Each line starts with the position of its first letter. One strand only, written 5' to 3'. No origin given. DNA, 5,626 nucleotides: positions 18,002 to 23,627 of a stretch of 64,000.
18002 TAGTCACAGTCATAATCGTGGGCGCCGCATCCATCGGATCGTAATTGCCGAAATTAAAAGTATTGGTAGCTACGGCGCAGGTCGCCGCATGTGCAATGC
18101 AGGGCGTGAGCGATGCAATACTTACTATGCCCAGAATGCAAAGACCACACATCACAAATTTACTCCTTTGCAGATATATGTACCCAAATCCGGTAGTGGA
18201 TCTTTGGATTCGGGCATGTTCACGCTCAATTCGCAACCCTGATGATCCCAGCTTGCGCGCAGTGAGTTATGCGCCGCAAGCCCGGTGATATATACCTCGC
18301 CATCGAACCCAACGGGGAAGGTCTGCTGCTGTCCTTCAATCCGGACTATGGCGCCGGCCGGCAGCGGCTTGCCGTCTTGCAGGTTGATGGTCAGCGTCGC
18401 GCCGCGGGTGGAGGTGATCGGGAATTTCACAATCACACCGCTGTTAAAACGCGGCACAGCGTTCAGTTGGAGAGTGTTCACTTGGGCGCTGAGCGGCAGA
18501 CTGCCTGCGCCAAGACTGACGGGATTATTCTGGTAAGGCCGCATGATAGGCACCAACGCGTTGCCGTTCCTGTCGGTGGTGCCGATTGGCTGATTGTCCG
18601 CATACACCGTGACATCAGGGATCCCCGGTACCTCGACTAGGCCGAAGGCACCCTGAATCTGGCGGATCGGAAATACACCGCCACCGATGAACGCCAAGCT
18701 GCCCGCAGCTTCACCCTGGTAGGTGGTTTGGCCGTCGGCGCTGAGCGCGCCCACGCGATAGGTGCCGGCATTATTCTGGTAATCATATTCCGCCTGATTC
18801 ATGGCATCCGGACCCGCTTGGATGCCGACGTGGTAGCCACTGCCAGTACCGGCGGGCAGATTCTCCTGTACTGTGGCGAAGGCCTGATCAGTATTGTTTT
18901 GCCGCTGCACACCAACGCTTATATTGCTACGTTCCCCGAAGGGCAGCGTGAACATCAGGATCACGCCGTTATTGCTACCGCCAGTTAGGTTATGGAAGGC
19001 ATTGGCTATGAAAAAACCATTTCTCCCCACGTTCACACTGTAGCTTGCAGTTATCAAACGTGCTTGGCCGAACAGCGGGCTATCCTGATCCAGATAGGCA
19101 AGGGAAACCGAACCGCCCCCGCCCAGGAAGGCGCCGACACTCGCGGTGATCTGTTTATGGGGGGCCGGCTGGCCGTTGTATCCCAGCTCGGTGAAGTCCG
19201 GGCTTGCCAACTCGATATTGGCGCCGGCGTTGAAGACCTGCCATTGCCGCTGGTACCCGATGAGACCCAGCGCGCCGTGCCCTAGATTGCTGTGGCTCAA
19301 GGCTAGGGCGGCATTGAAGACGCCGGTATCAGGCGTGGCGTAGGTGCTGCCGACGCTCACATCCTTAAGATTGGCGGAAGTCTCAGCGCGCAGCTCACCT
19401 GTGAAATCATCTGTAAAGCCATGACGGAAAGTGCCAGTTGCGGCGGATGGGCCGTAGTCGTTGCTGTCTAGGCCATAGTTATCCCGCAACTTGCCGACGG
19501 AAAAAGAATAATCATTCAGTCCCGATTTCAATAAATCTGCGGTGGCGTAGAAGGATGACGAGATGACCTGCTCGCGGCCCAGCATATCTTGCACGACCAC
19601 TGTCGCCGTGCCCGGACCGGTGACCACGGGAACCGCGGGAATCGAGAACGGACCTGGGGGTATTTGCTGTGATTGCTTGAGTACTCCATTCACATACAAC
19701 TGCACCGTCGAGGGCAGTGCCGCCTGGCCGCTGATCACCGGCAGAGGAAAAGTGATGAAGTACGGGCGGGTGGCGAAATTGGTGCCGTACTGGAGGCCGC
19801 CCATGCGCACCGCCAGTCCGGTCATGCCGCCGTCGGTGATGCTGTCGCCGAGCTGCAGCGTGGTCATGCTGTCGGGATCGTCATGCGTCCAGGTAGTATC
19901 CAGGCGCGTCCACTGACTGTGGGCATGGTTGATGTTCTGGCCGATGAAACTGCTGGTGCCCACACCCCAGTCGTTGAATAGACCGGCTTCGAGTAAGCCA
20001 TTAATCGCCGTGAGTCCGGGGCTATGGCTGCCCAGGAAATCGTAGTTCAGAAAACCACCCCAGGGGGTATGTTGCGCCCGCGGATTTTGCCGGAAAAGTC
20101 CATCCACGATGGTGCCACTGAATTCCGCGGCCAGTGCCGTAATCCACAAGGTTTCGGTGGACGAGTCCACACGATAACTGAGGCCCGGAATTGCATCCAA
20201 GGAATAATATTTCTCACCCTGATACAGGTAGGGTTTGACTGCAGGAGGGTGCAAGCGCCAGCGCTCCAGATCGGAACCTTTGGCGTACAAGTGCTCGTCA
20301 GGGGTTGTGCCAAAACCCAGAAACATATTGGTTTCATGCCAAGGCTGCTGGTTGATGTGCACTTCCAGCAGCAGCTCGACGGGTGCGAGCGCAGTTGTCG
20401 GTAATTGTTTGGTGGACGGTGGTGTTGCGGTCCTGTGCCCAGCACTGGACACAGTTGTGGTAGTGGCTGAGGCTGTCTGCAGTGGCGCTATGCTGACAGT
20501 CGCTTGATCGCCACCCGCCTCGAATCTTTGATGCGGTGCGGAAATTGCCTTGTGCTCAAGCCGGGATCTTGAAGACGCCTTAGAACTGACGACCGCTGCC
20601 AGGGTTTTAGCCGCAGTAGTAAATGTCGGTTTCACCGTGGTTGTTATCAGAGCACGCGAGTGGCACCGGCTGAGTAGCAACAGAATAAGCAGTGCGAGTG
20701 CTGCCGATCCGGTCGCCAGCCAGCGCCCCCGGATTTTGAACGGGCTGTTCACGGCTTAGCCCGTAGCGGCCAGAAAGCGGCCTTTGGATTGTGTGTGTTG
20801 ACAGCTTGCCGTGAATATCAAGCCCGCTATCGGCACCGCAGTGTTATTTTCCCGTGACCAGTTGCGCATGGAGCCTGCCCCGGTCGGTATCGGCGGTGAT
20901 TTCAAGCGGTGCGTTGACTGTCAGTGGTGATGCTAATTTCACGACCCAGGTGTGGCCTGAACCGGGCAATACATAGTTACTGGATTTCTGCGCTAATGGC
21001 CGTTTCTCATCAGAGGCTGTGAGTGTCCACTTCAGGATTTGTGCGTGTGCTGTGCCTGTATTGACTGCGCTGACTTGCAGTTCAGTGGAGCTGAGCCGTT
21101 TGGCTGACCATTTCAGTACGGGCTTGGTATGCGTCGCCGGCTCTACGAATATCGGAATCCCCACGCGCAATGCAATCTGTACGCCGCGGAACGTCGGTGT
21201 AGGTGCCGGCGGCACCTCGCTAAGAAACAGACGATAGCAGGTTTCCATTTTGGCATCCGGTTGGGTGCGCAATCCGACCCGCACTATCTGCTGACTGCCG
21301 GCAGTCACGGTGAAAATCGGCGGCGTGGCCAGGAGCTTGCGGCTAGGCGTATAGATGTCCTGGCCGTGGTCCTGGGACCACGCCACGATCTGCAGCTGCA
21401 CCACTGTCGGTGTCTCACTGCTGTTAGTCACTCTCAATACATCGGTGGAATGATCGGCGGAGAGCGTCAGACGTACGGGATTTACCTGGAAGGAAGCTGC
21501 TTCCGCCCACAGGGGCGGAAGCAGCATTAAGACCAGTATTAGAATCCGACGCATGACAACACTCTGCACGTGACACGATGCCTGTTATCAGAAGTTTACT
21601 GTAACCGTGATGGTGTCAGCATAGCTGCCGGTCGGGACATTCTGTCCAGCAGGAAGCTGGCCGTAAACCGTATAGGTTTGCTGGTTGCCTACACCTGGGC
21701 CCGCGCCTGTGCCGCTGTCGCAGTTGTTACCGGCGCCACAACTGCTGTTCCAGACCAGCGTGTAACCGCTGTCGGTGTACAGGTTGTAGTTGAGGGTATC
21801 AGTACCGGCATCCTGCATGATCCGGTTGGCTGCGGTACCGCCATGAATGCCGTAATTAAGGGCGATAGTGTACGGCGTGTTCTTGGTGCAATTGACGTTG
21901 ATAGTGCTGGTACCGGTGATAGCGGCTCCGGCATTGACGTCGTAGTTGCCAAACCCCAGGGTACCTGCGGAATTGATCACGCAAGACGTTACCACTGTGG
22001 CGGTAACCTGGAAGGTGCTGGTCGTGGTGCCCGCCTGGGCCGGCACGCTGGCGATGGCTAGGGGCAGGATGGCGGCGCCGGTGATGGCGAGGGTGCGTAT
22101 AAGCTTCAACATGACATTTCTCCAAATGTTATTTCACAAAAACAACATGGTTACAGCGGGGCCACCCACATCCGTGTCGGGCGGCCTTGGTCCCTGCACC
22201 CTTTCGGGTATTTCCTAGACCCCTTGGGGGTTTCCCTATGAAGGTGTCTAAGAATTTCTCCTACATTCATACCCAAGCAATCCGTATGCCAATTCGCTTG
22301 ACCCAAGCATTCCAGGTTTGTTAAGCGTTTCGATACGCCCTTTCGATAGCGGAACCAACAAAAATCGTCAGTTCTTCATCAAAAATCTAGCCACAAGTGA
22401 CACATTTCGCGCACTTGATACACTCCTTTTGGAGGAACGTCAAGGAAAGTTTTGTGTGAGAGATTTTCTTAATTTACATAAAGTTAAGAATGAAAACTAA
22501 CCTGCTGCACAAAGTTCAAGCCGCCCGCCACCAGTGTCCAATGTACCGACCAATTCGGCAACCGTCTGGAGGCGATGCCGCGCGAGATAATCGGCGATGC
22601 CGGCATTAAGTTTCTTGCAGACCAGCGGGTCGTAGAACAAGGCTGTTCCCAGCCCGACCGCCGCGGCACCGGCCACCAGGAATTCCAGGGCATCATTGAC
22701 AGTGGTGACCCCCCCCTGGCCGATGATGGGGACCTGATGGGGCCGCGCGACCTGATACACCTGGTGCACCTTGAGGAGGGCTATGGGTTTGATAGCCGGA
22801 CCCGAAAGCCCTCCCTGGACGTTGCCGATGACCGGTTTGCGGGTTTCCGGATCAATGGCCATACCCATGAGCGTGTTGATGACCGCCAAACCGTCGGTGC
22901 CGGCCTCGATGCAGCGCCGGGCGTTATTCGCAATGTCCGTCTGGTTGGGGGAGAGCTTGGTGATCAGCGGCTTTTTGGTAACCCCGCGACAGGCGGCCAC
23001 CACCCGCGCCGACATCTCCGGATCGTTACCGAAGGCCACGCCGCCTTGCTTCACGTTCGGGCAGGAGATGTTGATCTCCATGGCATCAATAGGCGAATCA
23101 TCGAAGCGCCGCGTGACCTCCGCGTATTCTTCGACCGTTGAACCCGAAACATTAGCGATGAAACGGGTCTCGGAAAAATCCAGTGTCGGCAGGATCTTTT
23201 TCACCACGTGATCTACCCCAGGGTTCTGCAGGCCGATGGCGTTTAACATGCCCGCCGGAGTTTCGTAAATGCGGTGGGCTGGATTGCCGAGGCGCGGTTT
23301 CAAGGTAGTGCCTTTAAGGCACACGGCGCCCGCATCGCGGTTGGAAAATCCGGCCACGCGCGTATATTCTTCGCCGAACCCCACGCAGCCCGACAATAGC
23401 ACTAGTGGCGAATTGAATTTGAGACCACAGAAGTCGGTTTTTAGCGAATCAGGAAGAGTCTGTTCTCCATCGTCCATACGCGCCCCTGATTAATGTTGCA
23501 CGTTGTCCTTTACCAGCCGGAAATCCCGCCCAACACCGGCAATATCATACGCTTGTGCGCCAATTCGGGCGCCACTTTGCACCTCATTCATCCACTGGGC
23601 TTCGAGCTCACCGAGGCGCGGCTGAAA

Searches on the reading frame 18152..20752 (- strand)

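Call 27: search_protein_families(library=ncbifam, proteins=[window:18152-20752:-], max_evalue=1e-10)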
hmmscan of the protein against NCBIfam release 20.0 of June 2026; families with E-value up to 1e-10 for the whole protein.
window:18152-20752:- (866 aa): 12 families
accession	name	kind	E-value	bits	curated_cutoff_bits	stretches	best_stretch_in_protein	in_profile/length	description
NF011760.0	PRK15213.1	equivalog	7.4e-24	83.7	752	2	298-478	225-400/796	PefC/AfrB family outer membrane usher protein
NF011769.0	PRK15223.1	equivalog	2.2e-23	82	1105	1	649-851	621-824/836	fimbrial biogenesis outer membrane usher protein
NF011754.0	PRK15207.1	equivalog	1.3e-21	76.5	1271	1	275-851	231-830/842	outer membrane usher protein LpfC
NF007337.0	PRK09828.1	equivalog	1.8e-18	65.9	830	0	673-844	667-842/865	outer membrane usher protein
NF011740.0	PRK15193.1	equivalog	5.9e-18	64.1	995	1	646-850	658-864/877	fimbrial biogenesis usher protein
NF011832.0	PRK15304.1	subfamily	5.9e-17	60.9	723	1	603-851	535-788/801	fimbrial biogenesis usher protein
NF011784.0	PRK15248.1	equivalog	8e-16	57.1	996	0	295-520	233-454/853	fimbrial outer membrane usher protein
NF011826.0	PRK15298.1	equivalog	5.6e-14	51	1422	0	669-846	655-831/848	fimbrial outer membrane usher protein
NF011774.0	PRK15235.1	exception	3.5e-13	48.7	1191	0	697-839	644-788/814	SEF14/SEF18 fimbria usher protein SefC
NF011763.0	PRK15217.1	subfamily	4.3e-13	48.4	933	0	275-490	201-410/826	fimbrial biogenesis outer membrane usher protein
NF011812.0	PRK15284.1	subfamily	1e-12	46.7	972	1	593-848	574-831/881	outer membrane usher protein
NF011745.0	PRK15198.1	subfamily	6.2e-11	41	975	0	609-836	599-826/860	outer membrane usher protein FimD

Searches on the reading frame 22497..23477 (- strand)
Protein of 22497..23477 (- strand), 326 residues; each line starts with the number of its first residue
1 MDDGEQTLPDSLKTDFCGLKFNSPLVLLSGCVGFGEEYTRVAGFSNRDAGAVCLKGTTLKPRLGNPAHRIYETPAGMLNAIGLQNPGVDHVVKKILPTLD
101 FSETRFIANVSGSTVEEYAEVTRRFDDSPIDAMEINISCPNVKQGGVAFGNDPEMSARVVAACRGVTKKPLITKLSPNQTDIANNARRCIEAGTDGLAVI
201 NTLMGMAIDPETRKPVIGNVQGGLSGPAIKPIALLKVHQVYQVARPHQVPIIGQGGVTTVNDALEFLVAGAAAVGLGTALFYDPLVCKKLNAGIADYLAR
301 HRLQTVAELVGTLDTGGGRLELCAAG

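Call 27: search_protein_families(library=ncbifam, proteins=[window:22497-23477:-], max_evalue=1e-10)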
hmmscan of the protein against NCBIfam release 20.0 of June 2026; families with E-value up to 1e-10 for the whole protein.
window:22497-23477:- (326 aa): 16 families
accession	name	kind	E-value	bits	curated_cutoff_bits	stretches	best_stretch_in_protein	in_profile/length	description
NF005574.0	PRK07259.1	equivalog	1.1e-111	372.7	269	1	11-313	4-302/304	dihydroorotate dehydrogenase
TIGR01037.2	pyrD_sub1_fam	subfamily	1.6e-101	339.3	270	1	12-312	1-298/300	dihydroorotate dehydrogenase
NF041011.1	dihydoor_dh_Arch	equivalog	1.2e-64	218.2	330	1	16-312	3-286/289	dihydroorotate dehydrogenase PyrD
NF006183.0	PRK08318.1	equivalog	4.2e-44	151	335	1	11-312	3-318/422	NAD-dependent dihydropyrimidine dehydrogenase subunit PreA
NF002702.0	PRK02506.1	equivalog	8.1e-39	133.6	301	1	12-314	4-310/313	dihydroorotate oxidase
NF003652.0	PRK05286.2-5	equivalog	1.4e-29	103.4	267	1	9-306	48-352/353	quinone-dependent dihydroorotate dehydrogenase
NF003651.0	PRK05286.2-4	equivalog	4.5e-27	94.6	448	1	11-312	61-374/377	quinone-dependent dihydroorotate dehydrogenase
NF003645.0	PRK05286.1-2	equivalog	2.4e-26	92.4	366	1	7-312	41-353/359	quinone-dependent dihydroorotate dehydrogenase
NF003648.0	PRK05286.2-1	equivalog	9.5e-25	87.2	433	1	10-312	49-354/360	quinone-dependent dihydroorotate dehydrogenase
NF003650.0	PRK05286.2-3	equivalog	2.9e-23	82.4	477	1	10-312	71-387/393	quinone-dependent dihydroorotate dehydrogenase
NF005741.0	PRK07565.1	subfamily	7e-22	78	303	1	11-314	3-307/335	dihydroorotate dehydrogenase-like protein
TIGR01036.1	pyrD_sub2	equivalog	1.4e-20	73.4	200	1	10-312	44-353/356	dihydroorotate dehydrogenase (quinone)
NF003649.0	PRK05286.2-2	equivalog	4e-20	72.1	505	1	11-312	49-348/351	quinone-dependent dihydroorotate dehydrogenase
NF003647.0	PRK05286.1-5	equivalog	5.9e-16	58.2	619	1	11-311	48-351/354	quinone-dependent dihydroorotate dehydrogenase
NF003646.0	PRK05286.1-4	equivalog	2e-15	56.4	457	1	14-283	47-324/341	quinone-dependent dihydroorotate dehydrogenase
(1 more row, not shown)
